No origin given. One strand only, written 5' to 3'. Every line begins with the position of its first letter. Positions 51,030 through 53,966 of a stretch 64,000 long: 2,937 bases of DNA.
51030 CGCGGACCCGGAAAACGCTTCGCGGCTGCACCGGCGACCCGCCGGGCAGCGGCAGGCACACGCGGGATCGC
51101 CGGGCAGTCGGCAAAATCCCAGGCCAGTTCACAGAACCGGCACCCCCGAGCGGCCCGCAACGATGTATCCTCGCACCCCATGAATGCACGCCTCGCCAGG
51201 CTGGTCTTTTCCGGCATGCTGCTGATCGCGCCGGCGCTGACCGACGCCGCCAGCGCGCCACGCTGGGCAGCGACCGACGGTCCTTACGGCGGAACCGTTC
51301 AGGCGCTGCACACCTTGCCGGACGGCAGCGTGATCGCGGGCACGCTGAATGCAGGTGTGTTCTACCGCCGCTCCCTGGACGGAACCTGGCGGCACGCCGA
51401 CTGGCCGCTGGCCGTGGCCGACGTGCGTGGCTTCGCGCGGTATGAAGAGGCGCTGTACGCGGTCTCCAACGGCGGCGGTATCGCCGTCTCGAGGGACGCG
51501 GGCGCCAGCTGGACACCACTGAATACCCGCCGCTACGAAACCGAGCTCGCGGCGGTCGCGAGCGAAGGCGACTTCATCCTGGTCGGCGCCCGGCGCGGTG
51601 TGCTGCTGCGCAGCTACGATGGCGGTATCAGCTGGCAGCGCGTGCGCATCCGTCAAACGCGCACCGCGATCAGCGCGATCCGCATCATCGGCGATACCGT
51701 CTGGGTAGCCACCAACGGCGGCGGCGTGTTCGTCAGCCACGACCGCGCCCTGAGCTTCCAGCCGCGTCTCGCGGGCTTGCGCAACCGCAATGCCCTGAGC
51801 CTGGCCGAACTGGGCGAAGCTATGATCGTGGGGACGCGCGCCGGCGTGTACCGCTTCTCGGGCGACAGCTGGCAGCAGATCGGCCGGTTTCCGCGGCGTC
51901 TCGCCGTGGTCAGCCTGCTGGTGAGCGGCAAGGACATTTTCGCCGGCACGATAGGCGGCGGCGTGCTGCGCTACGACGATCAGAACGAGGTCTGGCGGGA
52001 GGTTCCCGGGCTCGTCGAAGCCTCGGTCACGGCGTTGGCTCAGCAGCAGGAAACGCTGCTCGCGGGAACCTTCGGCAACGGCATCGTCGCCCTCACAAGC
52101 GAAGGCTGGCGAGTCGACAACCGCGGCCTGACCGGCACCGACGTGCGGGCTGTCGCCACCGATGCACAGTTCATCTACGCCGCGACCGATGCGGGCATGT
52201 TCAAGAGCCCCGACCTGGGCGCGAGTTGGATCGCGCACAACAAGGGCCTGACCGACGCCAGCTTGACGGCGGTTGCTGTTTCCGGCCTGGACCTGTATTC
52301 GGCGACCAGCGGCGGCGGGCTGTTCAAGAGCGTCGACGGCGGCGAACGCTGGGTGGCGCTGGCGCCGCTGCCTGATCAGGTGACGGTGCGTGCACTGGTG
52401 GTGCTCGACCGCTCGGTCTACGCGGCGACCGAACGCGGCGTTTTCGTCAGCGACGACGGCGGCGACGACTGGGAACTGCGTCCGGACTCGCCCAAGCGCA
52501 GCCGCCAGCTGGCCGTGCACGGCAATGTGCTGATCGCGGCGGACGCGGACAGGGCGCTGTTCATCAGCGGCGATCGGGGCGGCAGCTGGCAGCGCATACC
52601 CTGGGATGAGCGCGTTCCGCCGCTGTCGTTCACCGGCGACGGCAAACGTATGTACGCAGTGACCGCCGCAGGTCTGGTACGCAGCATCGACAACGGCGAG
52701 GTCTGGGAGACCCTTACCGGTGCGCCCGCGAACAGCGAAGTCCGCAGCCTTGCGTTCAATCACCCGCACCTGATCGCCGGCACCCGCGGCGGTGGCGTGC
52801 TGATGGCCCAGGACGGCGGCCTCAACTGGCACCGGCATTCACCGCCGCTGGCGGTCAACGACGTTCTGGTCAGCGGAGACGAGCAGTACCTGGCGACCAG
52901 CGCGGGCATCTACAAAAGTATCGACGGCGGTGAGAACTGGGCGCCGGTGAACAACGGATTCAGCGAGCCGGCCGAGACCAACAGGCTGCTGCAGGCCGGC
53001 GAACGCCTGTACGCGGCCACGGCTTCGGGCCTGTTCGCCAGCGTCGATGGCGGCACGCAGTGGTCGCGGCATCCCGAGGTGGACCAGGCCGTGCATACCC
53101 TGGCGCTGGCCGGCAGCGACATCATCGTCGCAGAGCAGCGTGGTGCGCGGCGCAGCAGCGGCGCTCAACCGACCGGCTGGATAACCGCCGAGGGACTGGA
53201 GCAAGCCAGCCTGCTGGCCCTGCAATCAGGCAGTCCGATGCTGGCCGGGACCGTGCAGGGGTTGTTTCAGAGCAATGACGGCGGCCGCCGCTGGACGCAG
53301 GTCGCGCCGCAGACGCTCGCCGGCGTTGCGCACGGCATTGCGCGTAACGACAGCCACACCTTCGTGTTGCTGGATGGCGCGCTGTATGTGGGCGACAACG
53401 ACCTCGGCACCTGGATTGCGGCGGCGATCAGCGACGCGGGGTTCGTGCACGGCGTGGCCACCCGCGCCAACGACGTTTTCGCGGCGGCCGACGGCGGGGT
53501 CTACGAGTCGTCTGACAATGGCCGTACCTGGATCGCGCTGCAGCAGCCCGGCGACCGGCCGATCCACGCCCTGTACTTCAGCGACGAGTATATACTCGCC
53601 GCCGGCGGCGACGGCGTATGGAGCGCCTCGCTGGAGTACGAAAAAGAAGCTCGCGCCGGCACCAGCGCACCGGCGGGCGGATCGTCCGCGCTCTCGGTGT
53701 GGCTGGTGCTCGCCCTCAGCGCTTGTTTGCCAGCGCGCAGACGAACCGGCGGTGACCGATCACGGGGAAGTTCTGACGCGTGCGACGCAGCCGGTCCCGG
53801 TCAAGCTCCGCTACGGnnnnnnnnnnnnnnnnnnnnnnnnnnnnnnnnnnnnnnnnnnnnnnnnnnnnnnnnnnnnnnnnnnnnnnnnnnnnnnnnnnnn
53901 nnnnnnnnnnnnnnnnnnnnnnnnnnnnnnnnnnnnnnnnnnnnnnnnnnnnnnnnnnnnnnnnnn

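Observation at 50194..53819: ~880-aa secreted multi-BNR-repeat protein with a sorting-signal-like C-terminus, divergent from a secreted hypothetical protein and overlapping a convergent gene by ~100 nt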

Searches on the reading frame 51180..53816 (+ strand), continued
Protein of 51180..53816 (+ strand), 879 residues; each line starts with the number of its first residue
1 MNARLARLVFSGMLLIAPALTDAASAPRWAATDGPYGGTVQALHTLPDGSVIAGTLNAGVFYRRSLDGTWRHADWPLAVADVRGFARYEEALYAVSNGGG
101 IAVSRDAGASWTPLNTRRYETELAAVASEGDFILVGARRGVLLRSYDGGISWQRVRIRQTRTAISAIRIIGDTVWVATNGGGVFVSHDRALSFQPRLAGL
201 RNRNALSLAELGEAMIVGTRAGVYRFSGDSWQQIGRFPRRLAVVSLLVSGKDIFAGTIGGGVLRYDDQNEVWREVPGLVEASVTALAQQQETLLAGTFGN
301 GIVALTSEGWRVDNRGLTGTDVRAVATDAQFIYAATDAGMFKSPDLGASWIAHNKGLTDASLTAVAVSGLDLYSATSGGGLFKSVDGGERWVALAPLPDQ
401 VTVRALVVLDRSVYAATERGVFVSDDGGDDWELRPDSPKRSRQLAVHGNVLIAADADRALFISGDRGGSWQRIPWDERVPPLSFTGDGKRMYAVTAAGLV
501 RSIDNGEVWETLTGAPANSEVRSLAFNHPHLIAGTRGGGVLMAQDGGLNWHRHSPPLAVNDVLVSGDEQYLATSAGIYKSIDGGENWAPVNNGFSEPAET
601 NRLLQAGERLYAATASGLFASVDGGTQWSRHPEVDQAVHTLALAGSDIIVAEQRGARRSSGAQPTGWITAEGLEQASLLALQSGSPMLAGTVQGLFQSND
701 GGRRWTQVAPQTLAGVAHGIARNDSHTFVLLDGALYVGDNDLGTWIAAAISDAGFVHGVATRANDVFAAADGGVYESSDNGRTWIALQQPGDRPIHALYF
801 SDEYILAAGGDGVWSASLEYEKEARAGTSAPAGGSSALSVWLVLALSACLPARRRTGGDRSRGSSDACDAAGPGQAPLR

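Call 40: fold_search(model_id=the predicted structure, library=pdb)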
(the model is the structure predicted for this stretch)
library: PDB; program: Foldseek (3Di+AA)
matches with E <= 10: 1970; with E <= 0.001: 1788
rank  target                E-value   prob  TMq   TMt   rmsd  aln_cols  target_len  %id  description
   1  3ott_B                2.5e-21  1.00  0.27  0.32  21.8       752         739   14  Crystal Structure of the extracellular domain of the putative one component system BT4673 from B. thetaiotaomicron (released 2011-08-10)
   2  8s9p_B                5.4e-21  1.00  0.20  0.20  33.2       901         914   12  1:1:1 agrin/LRP4/MuSK complex (released 2023-05-17)
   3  7kn8_A                1.2e-20  1.00  0.40  0.48  10.1       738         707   18  Crystal structure of the GH74 xyloglucanase from Xanthomonas campestris (Xcc1752) (released 2021-05-26)
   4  3a0f                  1.8e-20  1.00  0.40  0.46   9.9       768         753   15  The crystal structure of Geotrichum sp. M128 xyloglucanase (released 2009-09-08)
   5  6p2m_A                1.9e-20  1.00  0.43  0.52  10.2       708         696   16  Crystal structure of the Caldicellulosiruptor lactoaceticus GH74 (ClGH74a) enzyme in complex with LLG xyloglucan (released 2019-07-31)
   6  8em4_A                1.9e-20  1.00  0.19  0.06  31.3      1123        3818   10  Cryo-EM structure of LRP2 at pH 7.5 (released 2023-02-08)
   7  3va6_A                3.5e-20  1.00  0.27  0.32  22.8       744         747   13  Crystal Structure of the extracellular domain of the putative hybrid two component system BT4673 from B. thetaiotaomic (released 2012-06-13)
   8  4a2l_D                3.7e-20  1.00  0.22  0.25  21.6       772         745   13  Structure of the periplasmic domain of the heparin and heparan sulphate sensing hybrid two component system BT4663 in  (released 2012-05-02)
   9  9i3v_A                3.7e-20  1.00  0.22  0.07  30.5       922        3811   11  Cryo-EM structure of the human LRP2 ectodomain (released 2026-02-04)
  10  7kn8_B                3.9e-20  1.00  0.41  0.49  10.0       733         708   18  Crystal structure of the GH74 xyloglucanase from Xanthomonas campestris (Xcc1752) (released 2021-05-26)
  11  4a2l_E                4.3e-20  1.00  0.26  0.31  22.1       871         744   11  Structure of the periplasmic domain of the heparin and heparan sulphate sensing hybrid two component system BT4663 in  (released 2012-05-02)
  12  9i3v_B                4.9e-20  1.00  0.19  0.05  34.8      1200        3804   10  Cryo-EM structure of the human LRP2 ectodomain (released 2026-02-04)
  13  4a2m_D                5.5e-20  1.00  0.26  0.30  20.4       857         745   11  Structure of the periplasmic domain of the heparin and heparan sulphate sensing hybrid two component system BT4663 in  (released 2012-05-02)
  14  4a2l_B                6.6e-20  1.00  0.22  0.25  21.8       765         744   12  Structure of the periplasmic domain of the heparin and heparan sulphate sensing hybrid two component system BT4663 in  (released 2012-05-02)
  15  8jxe_B                7.0e-20  1.00  0.16  0.10  33.7      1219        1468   10  rat megalin RAP complex head (released 2024-06-19)
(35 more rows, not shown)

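Call 44: search_solved_structures(query=A2, max_evalue=0.01, show_alignments=0)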
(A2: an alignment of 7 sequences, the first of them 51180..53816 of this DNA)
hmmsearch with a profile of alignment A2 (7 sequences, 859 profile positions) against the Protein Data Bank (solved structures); distinct sequences matched with E-value up to 0.01: 11.
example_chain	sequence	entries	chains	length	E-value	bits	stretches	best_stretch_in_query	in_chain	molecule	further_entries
3b7f_A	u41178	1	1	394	8.8e-07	30.5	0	343-404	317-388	Glycosyl hydrolase, BNR repeat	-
5ojp_A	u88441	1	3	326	1.3e-05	26.6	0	425-597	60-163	Ycf48-like protein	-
5ojr_A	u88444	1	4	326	1.9e-05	26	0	425-525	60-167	Ycf48-like protein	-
2xbg_A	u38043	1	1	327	2.2e-05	25.9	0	425-525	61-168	YCF48-LIKE PROTEIN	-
5oj5_A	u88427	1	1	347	2.6e-05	25.6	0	425-519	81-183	Ycf48-like protein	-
5znn_A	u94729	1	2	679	0.00076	20.8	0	392-487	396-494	Sortilin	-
5nmr_A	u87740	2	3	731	0.001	20.3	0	392-487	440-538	Sortilin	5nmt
5nni_A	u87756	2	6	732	0.001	20.3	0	392-487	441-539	Sortilin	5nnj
6x48_A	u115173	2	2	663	0.0011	20.2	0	392-487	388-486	Sortilin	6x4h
8t8r_A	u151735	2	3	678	0.0012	20.1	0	392-487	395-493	Sortilin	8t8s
5oj3_A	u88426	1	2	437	0.0015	19.8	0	467-591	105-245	Photosystem II stability/assembly factor HCF136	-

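Call 54: find_encoding_contigs(protein=P0005, flank=6000, max_places=2)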
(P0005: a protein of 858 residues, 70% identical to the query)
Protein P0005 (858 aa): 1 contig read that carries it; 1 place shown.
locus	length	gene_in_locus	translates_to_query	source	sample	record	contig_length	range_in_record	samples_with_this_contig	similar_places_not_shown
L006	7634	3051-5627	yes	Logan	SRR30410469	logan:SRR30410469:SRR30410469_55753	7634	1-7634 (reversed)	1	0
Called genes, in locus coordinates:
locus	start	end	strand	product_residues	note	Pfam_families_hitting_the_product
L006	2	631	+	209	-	?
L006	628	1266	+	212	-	PF00551:Formyl_trans_N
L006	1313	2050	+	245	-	PF11306:DUF3108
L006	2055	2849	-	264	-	-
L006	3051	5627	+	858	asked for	PF13360:PQQ_2 (faint), PF25852:DUF6242_C (faint), PF14870:PSII_BNR (weak), PF02012:BNR (faint), PF10647:Gmad1 (faint), PF15902:Sortilin-Vps10 (faint)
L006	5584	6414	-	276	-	PF00795:CN_hydrolase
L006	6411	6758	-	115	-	-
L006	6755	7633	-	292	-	?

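Call 55: find_encoding_contigs(protein=P0004, flank=6000, max_places=2)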
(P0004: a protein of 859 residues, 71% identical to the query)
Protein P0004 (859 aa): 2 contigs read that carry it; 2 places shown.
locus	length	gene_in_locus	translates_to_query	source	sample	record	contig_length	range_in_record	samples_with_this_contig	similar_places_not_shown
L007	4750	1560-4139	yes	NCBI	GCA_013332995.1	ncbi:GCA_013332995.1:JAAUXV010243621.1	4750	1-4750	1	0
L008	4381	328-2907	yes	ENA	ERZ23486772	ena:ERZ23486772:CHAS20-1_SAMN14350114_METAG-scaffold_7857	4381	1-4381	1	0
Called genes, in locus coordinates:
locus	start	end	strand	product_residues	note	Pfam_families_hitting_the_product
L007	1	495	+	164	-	?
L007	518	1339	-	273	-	-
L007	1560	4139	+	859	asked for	PF15902:Sortilin-Vps10 (faint), PF25852:DUF6242_C (faint), PF10647:Gmad1 (faint), PF14870:PSII_BNR (weak), PF02012:BNR (faint), PF15899:BNR_6 (faint)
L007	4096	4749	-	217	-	?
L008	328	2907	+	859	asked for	PF15902:Sortilin-Vps10 (faint), PF25852:DUF6242_C (faint), PF10647:Gmad1 (faint), PF14870:PSII_BNR (weak), PF02012:BNR (faint), PF15899:BNR_6 (faint)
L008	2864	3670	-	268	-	PF00795:CN_hydrolase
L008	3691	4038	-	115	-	-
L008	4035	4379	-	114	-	?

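Call 56: find_encoding_contigs(protein=P0006, flank=6000, max_places=2)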
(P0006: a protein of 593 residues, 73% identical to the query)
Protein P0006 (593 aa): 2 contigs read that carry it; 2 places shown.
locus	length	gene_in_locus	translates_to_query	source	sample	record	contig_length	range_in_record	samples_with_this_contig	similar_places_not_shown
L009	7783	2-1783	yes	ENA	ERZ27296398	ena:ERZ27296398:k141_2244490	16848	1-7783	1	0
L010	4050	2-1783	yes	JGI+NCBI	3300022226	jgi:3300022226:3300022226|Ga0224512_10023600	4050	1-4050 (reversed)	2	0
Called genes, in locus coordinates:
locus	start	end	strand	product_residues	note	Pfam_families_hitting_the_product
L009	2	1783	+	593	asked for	PF10647:Gmad1 (faint), PF25852:DUF6242_C (faint), PF14870:PSII_BNR (faint), PF02012:BNR (faint), PF15899:BNR_6 (faint), PF15902:Sortilin-Vps10 (faint)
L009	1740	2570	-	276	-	PF00795:CN_hydrolase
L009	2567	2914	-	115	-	-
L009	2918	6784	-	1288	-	PF05359:DUF748, PF13116:YhdP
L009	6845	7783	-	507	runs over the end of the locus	PF10150:RNase_E_G, PF20833:RNase_E_G_Thio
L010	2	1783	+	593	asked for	PF10647:Gmad1 (faint), PF25852:DUF6242_C (faint), PF14870:PSII_BNR (faint), PF02012:BNR (faint), PF15899:BNR_6 (faint), PF15902:Sortilin-Vps10 (faint)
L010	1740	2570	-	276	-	PF00795:CN_hydrolase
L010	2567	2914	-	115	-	-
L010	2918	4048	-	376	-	PF13116:YhdP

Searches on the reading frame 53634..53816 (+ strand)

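Call 6: search_protein_families(library=ncbifam, proteins=[window:53634-53816:+], max_evalue=10)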
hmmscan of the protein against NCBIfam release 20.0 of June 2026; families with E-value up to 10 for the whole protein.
seq(61 aa): 1 family
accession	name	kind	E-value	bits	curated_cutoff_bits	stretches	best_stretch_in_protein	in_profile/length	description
NF009415.0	PRK12779.1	equivalog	0.24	9.2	1519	1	38-59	597-618/944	putative bifunctional glutamate synthase subunit beta/2-polyprenylphenol hydroxylase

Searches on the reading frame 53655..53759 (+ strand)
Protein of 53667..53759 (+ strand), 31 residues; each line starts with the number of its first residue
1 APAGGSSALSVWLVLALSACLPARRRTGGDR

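Call 6: search_protein_families(library=ncbifam, proteins=[window:53661-53744:+], max_evalue=10)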
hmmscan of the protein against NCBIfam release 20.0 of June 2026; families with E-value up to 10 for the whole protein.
seq(28 aa): 1 family
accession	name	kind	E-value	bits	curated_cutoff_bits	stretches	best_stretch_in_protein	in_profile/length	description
TIGR03901.2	MYXO-CTERM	domain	0.0047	17.3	20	1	2-28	8-32/34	MYXO-CTERM sorting domain-containing protein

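Call 14: search_protein_families(library=ncbifam, proteins=[window:53667-53759:+], max_evalue=10)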
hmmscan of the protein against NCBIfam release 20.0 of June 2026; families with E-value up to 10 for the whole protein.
seq(31 aa): 1 family
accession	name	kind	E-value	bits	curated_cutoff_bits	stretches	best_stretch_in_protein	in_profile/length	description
TIGR03901.2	MYXO-CTERM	domain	0.018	15.4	20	1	2-26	10-32/34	MYXO-CTERM sorting domain-containing protein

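Call 47: search_protein_representatives(alignment_id=A4)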
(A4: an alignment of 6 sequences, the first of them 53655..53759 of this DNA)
Query: 6 sequences, 36 profile positions. Proteins with E-value up to 0.001 (for the whole library): 1; up to 1e-10: 1; up to 1e-30: 0. The best 1 are listed.
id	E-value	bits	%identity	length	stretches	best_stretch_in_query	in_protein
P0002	2.2e-14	69.1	-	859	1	1-36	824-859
